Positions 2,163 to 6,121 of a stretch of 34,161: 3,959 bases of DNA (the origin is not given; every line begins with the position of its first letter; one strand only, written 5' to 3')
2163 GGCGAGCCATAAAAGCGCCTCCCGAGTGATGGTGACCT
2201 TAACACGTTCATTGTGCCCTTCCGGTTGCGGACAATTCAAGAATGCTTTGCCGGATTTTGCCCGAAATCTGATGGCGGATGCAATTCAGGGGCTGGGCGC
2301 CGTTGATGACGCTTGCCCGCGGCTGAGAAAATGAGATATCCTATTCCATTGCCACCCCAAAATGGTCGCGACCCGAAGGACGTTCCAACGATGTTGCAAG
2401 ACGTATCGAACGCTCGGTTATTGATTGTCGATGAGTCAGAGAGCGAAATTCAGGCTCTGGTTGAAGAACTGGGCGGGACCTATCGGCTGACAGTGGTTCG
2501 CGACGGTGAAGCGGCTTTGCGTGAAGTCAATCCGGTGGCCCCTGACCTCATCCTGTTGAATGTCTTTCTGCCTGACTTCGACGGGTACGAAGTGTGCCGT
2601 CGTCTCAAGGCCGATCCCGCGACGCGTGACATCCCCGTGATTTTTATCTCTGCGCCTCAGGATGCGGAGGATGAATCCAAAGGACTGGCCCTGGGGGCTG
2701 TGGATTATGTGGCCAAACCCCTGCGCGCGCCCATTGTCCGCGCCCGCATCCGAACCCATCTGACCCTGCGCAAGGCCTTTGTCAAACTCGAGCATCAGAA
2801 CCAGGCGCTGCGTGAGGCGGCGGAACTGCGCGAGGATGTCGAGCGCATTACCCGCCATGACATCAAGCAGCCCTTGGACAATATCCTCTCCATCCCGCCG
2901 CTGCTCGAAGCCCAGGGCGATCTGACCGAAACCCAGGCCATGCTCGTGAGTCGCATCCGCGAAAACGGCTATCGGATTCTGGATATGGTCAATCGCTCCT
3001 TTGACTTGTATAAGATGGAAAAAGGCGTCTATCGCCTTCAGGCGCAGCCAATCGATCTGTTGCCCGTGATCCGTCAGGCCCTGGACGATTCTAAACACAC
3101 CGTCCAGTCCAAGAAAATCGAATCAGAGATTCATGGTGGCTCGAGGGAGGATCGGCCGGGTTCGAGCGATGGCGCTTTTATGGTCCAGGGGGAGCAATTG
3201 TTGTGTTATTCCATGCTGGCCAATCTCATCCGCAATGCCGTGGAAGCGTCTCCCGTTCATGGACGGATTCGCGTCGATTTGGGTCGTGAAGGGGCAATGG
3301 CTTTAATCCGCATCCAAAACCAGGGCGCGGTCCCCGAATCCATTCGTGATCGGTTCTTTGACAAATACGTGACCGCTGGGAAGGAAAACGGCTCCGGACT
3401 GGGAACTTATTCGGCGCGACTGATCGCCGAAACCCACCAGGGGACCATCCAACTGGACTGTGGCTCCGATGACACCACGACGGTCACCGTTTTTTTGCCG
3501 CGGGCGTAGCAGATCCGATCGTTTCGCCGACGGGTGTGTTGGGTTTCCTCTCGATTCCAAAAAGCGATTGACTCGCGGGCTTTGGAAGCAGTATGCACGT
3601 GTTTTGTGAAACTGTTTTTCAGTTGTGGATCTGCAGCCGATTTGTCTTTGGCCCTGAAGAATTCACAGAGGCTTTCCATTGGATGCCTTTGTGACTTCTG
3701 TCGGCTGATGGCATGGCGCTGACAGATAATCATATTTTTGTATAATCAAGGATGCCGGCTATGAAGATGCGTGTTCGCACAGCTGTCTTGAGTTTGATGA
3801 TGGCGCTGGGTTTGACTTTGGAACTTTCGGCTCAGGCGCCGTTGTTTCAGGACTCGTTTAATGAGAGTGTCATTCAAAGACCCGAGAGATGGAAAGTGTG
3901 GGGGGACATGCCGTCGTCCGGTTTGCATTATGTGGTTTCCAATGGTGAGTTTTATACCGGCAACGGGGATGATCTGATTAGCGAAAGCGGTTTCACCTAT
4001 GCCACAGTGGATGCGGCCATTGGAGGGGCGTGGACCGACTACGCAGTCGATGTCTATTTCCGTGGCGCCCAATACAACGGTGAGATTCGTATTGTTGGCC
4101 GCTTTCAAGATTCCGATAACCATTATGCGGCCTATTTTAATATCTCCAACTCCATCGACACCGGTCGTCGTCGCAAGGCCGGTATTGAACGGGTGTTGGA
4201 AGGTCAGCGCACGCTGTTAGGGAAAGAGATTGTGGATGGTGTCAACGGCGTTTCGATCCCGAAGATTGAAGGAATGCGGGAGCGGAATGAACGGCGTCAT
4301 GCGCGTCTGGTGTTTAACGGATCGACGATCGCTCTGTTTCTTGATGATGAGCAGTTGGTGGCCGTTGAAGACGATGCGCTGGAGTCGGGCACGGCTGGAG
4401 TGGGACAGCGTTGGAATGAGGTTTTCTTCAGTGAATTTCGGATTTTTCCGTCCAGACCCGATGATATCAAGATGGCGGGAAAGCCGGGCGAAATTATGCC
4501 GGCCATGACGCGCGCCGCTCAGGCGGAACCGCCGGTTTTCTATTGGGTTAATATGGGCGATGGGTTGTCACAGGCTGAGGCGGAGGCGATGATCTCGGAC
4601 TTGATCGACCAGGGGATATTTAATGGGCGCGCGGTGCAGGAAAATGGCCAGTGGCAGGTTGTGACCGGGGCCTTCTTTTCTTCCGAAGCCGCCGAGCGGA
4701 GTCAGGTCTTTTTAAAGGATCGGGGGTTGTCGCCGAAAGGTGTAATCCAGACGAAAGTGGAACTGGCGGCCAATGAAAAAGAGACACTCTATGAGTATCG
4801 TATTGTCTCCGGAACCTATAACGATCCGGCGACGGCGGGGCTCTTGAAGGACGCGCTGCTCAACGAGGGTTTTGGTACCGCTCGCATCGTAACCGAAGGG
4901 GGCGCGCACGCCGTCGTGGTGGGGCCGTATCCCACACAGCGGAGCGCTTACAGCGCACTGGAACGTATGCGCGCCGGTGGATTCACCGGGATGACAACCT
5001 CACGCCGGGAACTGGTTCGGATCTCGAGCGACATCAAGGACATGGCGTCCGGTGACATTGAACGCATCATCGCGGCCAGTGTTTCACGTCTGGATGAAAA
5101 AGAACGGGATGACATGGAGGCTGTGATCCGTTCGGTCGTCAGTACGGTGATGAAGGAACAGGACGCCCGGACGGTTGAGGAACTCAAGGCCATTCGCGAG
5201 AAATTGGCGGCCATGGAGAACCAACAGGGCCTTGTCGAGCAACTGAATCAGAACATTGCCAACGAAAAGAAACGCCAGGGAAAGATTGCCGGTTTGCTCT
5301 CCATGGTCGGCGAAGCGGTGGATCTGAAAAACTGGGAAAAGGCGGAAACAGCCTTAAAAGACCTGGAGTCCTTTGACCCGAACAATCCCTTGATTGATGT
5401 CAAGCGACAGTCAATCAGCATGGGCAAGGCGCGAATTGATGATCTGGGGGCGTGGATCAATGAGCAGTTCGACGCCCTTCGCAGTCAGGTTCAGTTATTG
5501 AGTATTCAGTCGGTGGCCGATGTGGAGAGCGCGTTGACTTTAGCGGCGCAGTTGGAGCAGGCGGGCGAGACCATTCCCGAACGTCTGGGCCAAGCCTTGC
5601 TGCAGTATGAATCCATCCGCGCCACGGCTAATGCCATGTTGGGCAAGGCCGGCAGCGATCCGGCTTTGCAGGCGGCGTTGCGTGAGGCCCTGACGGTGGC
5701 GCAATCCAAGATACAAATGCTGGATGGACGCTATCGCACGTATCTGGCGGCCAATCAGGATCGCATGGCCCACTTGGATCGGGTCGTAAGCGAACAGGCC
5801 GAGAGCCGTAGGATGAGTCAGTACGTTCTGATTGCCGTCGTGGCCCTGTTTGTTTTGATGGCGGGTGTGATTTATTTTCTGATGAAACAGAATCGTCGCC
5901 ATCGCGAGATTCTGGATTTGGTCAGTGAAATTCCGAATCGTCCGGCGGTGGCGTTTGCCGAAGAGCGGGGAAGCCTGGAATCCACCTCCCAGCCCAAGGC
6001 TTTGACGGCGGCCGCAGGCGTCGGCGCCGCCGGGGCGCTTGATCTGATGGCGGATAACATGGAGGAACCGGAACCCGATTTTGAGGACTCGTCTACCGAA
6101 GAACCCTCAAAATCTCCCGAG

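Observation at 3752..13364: Candidate undescribed envelope-to-cytoplasm scaffold: SPOR-anchored membrane protein with a giant acidic tail plus a 1,924-aa zinc-finger/TPR partner (FimV/HubP-like logic, different parts)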

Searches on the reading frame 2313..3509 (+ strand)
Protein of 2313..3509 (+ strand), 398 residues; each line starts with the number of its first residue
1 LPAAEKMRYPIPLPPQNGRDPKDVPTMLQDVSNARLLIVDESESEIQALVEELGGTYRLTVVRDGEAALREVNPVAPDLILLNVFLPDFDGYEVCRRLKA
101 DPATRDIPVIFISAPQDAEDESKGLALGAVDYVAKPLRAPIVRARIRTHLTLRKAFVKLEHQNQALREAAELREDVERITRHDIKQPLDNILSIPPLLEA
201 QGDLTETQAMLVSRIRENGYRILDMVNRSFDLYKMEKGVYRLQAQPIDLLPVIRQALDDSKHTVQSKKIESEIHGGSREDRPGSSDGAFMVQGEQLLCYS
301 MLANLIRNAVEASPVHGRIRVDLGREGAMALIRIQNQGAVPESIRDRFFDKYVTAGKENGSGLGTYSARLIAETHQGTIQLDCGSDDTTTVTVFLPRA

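Call 7: search_protein_families(library=pfam, proteins=[window:2313-3509:+], max_evalue=0.001)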
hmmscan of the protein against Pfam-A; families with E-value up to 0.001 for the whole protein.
window:2313-3509:+ (398 aa): 4 families
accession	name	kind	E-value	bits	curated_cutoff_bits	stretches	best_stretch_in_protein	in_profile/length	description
PF00072.30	Response_reg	-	1.9e-18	67.1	30.2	1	37-146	2-110/111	Response regulator receiver domain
PF02518.31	HATPase_c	-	1.1e-14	55.2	26.4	1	296-397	4-109/111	Histidine kinase-, DNA gyrase B-, and HSP90-like ATPase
PF00512.31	HisKA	-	2.7e-06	27.8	26.9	1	180-238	9-66/66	His Kinase A (phospho-acceptor) domain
PF14501.12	HATPase_c_5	-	0.00096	19.5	22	0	299-384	7-91/102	GHKL domain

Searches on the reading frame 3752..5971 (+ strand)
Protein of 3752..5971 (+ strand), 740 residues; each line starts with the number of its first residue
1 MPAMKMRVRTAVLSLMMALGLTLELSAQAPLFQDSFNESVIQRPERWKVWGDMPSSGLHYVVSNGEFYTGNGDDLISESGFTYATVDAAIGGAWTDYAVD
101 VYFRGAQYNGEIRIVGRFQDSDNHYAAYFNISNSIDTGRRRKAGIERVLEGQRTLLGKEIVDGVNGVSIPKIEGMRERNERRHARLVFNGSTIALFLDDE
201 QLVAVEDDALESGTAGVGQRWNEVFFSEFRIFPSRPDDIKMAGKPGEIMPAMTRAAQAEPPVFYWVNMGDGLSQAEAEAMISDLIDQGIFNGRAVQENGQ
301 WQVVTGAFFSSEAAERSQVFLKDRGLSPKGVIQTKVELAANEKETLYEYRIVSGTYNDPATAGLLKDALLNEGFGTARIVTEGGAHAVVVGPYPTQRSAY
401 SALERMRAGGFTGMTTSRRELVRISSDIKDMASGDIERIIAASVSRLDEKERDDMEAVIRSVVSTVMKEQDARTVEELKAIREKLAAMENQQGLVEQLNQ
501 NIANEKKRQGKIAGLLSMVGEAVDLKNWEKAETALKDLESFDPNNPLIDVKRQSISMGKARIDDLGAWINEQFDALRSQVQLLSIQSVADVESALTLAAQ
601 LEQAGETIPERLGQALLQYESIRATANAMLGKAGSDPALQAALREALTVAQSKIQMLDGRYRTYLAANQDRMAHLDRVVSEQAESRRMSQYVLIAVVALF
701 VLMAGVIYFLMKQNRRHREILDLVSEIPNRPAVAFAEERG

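Call 11: find_homologous_proteins(query=window:3752-5971:+, max_evalue=0.001)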
Query seq(740 aa) (740 aa): 2 proteins with E <= 0.001 among 8000 candidates.
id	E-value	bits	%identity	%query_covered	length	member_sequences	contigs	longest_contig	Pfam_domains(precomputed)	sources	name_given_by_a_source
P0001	0.0e+0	1607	100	100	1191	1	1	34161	PF05036.19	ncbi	-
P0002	1.8e-161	557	41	99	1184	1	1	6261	PF05036.19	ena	-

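Call 12: find_encoding_contigs(protein=P0002, flank=10000)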
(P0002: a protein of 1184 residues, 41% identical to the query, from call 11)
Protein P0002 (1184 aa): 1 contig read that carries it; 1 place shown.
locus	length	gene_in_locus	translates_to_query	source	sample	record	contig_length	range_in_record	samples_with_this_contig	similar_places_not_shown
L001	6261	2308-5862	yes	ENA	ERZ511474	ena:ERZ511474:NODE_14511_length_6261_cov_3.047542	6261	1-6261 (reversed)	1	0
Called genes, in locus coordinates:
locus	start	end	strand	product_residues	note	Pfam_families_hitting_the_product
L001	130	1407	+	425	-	PF06689:zf-C4_ClpX, PF00004:AAA, PF07724:AAA_2, PF07728:AAA_5 (weak), PF10431:ClpB_D2-small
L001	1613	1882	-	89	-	PF00312:Ribosomal_S15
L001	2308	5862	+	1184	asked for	PF05036:SPOR (weak)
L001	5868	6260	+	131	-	?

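Call 76: find_related_loci(query=A8, collection=metagenome_contigs, flank=10000)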
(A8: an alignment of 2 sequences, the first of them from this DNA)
Query A8 (735 aa) in metagenome_contigs; peptide patterns used: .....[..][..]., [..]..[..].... (x = any residue, [..] = any of these).
219 stretches matched a pattern; 2 encode a relative of the query (tblastn E <= 1e-3); 2 distinct loci.
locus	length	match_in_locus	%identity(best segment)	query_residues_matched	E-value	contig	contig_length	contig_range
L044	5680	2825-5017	41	7-733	0e+0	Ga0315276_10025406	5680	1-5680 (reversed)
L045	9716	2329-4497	41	9-733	9e-171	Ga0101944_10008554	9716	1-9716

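Call 93: search_protein_families(library=ncbifam, proteins=[P0002], max_evalue=0.01)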
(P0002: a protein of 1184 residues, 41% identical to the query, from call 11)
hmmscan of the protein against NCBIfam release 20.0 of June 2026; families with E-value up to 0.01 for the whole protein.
P0002 (1184 aa): 3 families
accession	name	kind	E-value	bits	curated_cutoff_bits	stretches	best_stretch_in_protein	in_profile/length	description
NF047735.1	MPL36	exception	6.9e-05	22.6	430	0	258-328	229-299/305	RlpA family plasminogen-binding lipoprotein MPL36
NF007953.1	PRK10672.1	equivalog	0.0049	16.4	201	0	339-408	280-349/362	endolytic peptidoglycan transglycosylase RlpA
TIGR00739.1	yajC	equivalog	0.0089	16.1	44.2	0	697-724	11-38/84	preprotein translocase subunit YajC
